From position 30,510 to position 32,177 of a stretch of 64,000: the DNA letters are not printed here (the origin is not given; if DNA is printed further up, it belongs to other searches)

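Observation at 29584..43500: Lower-GC catabolic island inserted between the core O-methyltransferase gene and guaA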

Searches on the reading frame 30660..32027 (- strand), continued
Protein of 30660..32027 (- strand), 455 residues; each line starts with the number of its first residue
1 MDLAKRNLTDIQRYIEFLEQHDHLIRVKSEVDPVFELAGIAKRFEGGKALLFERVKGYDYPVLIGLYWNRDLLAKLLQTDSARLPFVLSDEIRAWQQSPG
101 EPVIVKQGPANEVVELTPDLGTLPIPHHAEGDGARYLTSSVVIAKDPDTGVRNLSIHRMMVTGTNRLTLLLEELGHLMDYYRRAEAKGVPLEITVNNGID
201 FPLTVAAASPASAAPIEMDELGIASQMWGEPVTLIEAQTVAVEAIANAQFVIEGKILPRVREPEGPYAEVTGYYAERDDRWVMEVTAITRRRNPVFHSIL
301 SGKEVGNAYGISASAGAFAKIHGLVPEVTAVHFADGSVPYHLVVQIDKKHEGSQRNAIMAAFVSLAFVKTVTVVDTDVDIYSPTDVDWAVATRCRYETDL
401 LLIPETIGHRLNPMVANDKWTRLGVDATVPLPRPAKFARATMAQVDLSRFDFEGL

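Call 46: search_solved_structures(query=window:30660-32027:-, max_evalue=1e-80, show_alignments=2)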
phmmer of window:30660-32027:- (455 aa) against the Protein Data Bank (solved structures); distinct sequences matched with E-value up to 1e-80: 3.
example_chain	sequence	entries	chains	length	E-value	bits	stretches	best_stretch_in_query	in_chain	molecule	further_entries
7p9q_A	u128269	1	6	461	1.5e-102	347.1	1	10-452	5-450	AnInD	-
6h6v_A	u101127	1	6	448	1.3e-96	327.6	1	11-446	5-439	3-polyprenyl-4-hydroxybenzoate decarboxylase and related decarboxylases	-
6h6x_B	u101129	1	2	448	1.8e-93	317.1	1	11-446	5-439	3-polyprenyl-4-hydroxybenzoate decarboxylase and related decarboxylases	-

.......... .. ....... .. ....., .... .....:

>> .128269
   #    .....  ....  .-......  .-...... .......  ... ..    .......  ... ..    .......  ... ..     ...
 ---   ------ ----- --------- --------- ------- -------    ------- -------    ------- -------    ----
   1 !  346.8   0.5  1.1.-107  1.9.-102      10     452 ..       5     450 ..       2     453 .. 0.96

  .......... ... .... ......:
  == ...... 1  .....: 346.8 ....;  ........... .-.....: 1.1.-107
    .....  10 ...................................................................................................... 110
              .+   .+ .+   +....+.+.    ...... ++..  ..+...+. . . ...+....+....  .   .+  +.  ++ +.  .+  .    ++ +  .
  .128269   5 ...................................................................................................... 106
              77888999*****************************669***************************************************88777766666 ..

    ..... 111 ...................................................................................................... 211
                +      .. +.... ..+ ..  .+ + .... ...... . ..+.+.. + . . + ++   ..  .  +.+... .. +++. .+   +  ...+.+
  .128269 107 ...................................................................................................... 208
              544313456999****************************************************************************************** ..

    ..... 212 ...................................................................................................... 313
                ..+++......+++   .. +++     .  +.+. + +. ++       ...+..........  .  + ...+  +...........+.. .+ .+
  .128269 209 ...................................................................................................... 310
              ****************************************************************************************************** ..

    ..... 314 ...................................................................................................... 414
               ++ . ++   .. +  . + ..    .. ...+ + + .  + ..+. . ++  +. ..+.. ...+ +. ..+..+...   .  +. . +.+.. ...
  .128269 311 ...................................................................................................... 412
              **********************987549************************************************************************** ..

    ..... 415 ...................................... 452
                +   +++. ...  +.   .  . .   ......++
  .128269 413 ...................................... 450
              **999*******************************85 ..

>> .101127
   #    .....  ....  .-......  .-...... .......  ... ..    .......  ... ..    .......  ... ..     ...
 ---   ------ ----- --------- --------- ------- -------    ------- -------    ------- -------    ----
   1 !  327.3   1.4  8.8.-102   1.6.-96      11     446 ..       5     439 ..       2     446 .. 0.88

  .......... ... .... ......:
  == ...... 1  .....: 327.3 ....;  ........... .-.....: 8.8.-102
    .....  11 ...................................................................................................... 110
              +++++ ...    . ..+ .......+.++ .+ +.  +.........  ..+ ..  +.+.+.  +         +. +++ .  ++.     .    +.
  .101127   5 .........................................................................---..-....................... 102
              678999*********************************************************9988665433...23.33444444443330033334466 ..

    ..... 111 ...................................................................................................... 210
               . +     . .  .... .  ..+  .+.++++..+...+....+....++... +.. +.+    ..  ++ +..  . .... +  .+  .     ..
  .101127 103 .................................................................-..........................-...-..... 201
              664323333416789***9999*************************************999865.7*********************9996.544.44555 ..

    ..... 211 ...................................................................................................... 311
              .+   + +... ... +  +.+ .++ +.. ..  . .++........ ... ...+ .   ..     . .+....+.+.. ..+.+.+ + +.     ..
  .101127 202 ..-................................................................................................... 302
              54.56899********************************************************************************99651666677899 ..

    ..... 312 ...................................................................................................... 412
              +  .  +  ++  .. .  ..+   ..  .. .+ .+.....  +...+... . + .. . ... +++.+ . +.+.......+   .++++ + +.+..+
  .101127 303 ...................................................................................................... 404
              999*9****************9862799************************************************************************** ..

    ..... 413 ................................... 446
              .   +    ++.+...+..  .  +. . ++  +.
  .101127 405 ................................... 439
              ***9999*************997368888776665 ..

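Call 54: find_encoding_contigs(protein=P0122, flank=10000, max_places=1)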
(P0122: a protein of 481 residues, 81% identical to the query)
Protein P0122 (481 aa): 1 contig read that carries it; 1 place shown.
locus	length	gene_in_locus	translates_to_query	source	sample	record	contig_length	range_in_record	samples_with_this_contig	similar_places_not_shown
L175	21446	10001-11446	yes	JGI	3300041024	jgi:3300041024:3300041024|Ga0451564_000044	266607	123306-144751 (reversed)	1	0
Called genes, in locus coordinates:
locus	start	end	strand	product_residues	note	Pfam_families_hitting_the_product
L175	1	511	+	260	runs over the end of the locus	-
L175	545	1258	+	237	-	PF02146:SIR2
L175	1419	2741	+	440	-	PF25145:NfeD1b_N, PF24961:NfeD_membrane, PF01957:NfeD (weak)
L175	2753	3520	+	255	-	PF01145:Band_7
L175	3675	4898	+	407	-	-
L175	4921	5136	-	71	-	-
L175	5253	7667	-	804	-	PF02190:LON_substr_bdg, PF13191:AAA_16 (faint), PF20030:bpMoxR (weak), PF00004:AAA, PF07728:AAA_5, PF22667:Lon_lid, PF05362:Lon_C, PF13541:ChlI, +1 more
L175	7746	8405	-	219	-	PF02230:Abhydrolase_2, PF12146:Hydrolase_4 (faint), PF00561:Abhydrolase_1 (faint), PF00756:Esterase (weak), PF12697:Abhydrolase_6 (weak)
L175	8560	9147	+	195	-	PF02798:GST_N, PF13409:GST_N_2, PF13417:GST_N_3, PF00043:GST_C, PF14497:GST_C_3, PF13410:GST_C_2 (weak)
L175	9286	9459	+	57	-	PF06945:DUF1289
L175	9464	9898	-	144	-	PF00571:CBS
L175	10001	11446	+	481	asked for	PF20695:UbiD_N, PF01977:UbiD, PF20696:UbiD_C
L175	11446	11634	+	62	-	-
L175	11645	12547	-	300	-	PF02421:FeoB_N (faint), PF03193:RsgA_GTPase (faint), PF01926:MMR_HSR1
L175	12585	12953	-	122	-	PF10861:DUF2784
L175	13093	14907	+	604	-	PF00664:ABC_membrane, PF00005:ABC_tran, PF02463:SMC_N (weak)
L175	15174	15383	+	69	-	-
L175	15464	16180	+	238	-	PF00005:ABC_tran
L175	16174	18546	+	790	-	PF12704:MacB_PCD, PF02687:FtsX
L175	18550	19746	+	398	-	PF25917:BSH_RND (faint), PF00364:Biotin_lipoyl (faint), PF25881:HH_YBHG (faint), PF25876:HH_MFP_RND (weak), PF25989:YknX_C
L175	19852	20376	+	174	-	PF11157:DUF2937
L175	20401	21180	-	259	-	PF13938:DUF4213, PF04016:DUF364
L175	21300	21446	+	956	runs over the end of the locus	PF18339:Tudor_1_RapA, PF18337:Tudor_RapA, PF00176:SNF2-rel_dom, PF00270:DEAD (weak), PF04851:ResIII, PF00271:Helicase_C, PF12137:RapA_C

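Call 55: find_encoding_contigs(protein=P0130, flank=10000, max_places=1)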
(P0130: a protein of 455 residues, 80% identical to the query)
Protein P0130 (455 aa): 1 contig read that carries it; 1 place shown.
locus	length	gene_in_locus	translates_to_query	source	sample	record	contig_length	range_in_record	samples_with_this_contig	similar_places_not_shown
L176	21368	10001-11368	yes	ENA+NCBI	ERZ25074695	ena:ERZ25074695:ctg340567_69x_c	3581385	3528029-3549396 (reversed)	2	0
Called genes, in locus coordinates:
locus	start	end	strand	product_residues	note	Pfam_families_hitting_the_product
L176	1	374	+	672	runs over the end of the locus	PF00580:UvrD-helicase, PF01443:Viral_helicase1 (faint), PF13245:AAA_19, PF13604:AAA_30 (faint), PF13361:UvrD_C, PF13538:UvrD_C_2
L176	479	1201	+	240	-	PF04402:SIMPL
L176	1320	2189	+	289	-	PF11219:DUF3014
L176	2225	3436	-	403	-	PF00083:Sugar_tr, PF06609:TRI12 (weak), PF07690:MFS_1, PF05977:MFS_3, PF13347:MFS_2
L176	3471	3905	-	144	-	PF03168:LEA_2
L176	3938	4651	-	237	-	PF13417:GST_N_3, PF10568:Tom37, PF13409:GST_N_2 (weak), PF17172:GST_N_4, PF13410:GST_C_2 (weak), PF17171:GST_C_6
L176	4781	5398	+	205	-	PF01625:PMSR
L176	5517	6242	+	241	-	PF00891:Methyltransf_2 (weak), PF08241:Methyltransf_11, PF08242:Methyltransf_12, PF13649:Methyltransf_25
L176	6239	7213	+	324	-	PF08003:Methyltransf_9, PF13489:Methyltransf_23, PF13847:Methyltransf_31, PF08241:Methyltransf_11, PF08242:Methyltransf_12, PF13649:Methyltransf_25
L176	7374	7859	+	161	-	PF01641:SelR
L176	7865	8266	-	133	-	PF07858:LEH, PF07366:SnoaL (weak), PF12680:SnoaL_2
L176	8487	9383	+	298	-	PF00989:PAS (weak), PF08448:PAS_4, PF13426:PAS_9 (weak), PF00990:GGDEF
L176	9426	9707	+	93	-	PF01541:GIY-YIG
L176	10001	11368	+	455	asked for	PF20695:UbiD_N, PF01977:UbiD, PF20696:UbiD_C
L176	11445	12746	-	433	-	PF01554:MatE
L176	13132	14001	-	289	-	PF01488:Shikimate_DH (weak), PF03446:NAD_binding_2, PF03807:F420_oxidored, PF14833:NAD_binding_11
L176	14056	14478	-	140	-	PF21982:RecX_HTH1 (weak), PF02631:RecX_HTH2, PF21981:RecX_HTH3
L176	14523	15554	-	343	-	PF00154:RecA_N, PF08423:Rad51, PF06745:ATPase (weak), PF27531:MT3502_N (weak), PF21096:RecA_C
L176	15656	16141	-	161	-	PF02464:CinA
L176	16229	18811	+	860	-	PF01624:MutS_I, PF05188:MutS_II, PF05192:MutS_III, PF05190:MutS_IV, PF00488:MutS_V, PF27441:MutS_C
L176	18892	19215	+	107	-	PF12797:Fer4_2 (faint), PF12837:Fer4_6 (faint), PF12838:Fer4_7 (faint), PF13187:Fer4_9 (faint), PF13484:Fer4_16 (faint), PF00037:Fer4 (weak), PF11953:DUF3470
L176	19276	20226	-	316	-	PF00140:Sigma70_r1_2, PF04542:Sigma70_r2, PF04539:Sigma70_r3, PF04545:Sigma70_r4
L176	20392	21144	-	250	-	PF01476:LysM, PF01551:Peptidase_M23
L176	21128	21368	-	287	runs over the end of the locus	PF04018:VCA0040-like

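Call 56: list_cluster_members(proteins=[window:30660-32027:-, window:38111-38935:-, window:28842-29516:+, window:32193-33632:-, window:39230-39679:-, window:36482-38047:-, window:40035-41795:+, window:33753-36137:-])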
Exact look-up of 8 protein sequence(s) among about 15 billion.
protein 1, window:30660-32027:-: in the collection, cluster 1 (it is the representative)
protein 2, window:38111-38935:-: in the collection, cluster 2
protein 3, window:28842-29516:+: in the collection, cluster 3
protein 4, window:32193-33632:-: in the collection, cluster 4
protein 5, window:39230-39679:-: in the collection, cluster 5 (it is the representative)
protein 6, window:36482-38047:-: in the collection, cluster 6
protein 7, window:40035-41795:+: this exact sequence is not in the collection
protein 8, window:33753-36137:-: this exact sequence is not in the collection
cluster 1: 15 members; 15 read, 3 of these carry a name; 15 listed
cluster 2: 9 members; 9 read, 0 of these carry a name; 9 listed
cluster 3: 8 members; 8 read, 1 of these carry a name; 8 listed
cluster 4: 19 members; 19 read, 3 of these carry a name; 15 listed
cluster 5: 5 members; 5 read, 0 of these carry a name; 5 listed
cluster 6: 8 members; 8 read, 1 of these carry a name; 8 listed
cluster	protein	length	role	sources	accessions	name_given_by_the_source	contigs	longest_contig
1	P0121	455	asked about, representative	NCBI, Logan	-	-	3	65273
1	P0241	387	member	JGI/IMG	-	2,5-furandicarboxylate decarboxylase 1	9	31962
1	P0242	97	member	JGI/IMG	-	2,5-furandicarboxylate decarboxylase 1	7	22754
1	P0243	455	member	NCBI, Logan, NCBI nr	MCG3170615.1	MAG: 3-octaprenyl-4-hydroxybenzoate carboxy-lyase [Pseudomonadales bacterium] | 3-octaprenyl-4-hydroxybenzoate carboxy-lyase [Pseudomonadales bacterium]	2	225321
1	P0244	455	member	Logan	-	-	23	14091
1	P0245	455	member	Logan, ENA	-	-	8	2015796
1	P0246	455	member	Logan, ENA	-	-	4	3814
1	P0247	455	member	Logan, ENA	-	-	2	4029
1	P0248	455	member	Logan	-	-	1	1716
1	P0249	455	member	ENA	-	-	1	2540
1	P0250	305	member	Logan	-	-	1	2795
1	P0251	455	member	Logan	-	-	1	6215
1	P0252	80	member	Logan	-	-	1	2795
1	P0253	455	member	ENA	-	-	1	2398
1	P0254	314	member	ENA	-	-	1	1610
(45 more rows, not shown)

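Call 57: find_encoding_contigs(protein=P0245, flank=10000, max_places=3)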
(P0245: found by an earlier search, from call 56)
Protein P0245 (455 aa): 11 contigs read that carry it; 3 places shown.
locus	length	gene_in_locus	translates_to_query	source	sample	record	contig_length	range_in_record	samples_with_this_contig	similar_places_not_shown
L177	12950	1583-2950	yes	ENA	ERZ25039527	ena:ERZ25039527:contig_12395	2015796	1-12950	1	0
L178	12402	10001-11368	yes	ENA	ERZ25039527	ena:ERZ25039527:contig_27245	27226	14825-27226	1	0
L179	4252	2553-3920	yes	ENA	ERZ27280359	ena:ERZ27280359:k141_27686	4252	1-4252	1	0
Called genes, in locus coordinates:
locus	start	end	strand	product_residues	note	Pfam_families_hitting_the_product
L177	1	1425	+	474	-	?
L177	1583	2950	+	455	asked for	PF20695:UbiD_N, PF01977:UbiD, PF20696:UbiD_C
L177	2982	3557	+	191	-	PF02441:Flavoprotein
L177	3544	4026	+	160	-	PF01243:PNPOx_N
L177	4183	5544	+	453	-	-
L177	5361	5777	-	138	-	PF12172:zf-ChsH2, PF01796:OB_ChsH2_C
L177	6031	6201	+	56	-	PF20661:SutA-RBD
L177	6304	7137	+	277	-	PF00657:Lipase_GDSL, PF13472:Lipase_GDSL_2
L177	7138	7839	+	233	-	PF18125:RlmM_FDX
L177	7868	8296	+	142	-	PF01728:FtsJ (weak)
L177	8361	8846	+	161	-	PF00254:FKBP_C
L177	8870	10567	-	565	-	PF00999:Na_H_Exchanger, PF02254:TrkA_N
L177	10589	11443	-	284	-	PF00583:Acetyltransf_1 (weak), PF11814:DUF3335, PF13529:Peptidase_C39_2 (faint)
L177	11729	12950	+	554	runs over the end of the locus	PF14401:RLAN, PF02655:ATP-grasp_3 (weak), PF08443:RimK, PF07478:Dala_Dala_lig_C (weak)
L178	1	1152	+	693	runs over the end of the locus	PF07715:Plug, PF00593:TonB_dep_Rec_b-barrel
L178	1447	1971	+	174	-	PF13404:HTH_AsnC-type, PF13412:HTH_24, PF01037:AsnC_trans_reg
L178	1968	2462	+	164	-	PF13404:HTH_AsnC-type, PF13412:HTH_24, PF01037:AsnC_trans_reg, PF22482:AsnC_trans_reg_3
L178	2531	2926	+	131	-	PF12680:SnoaL_2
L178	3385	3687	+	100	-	-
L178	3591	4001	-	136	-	PF01934:HepT-like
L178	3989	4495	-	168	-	PF01909:NTP_transf_2 (weak), PF18765:Polbeta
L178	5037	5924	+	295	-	PF13542:HTH_Tnp_ISL3 (weak), PF01610:DDE_Tnp_ISL3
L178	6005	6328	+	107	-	-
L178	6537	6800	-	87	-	-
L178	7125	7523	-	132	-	PF00078:RVT_1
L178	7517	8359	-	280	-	-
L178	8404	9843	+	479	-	PF00171:Aldedh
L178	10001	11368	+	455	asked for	PF20695:UbiD_N, PF01977:UbiD, PF20696:UbiD_C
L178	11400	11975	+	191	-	PF02441:Flavoprotein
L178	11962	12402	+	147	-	?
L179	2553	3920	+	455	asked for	PF20695:UbiD_N, PF01977:UbiD, PF20696:UbiD_C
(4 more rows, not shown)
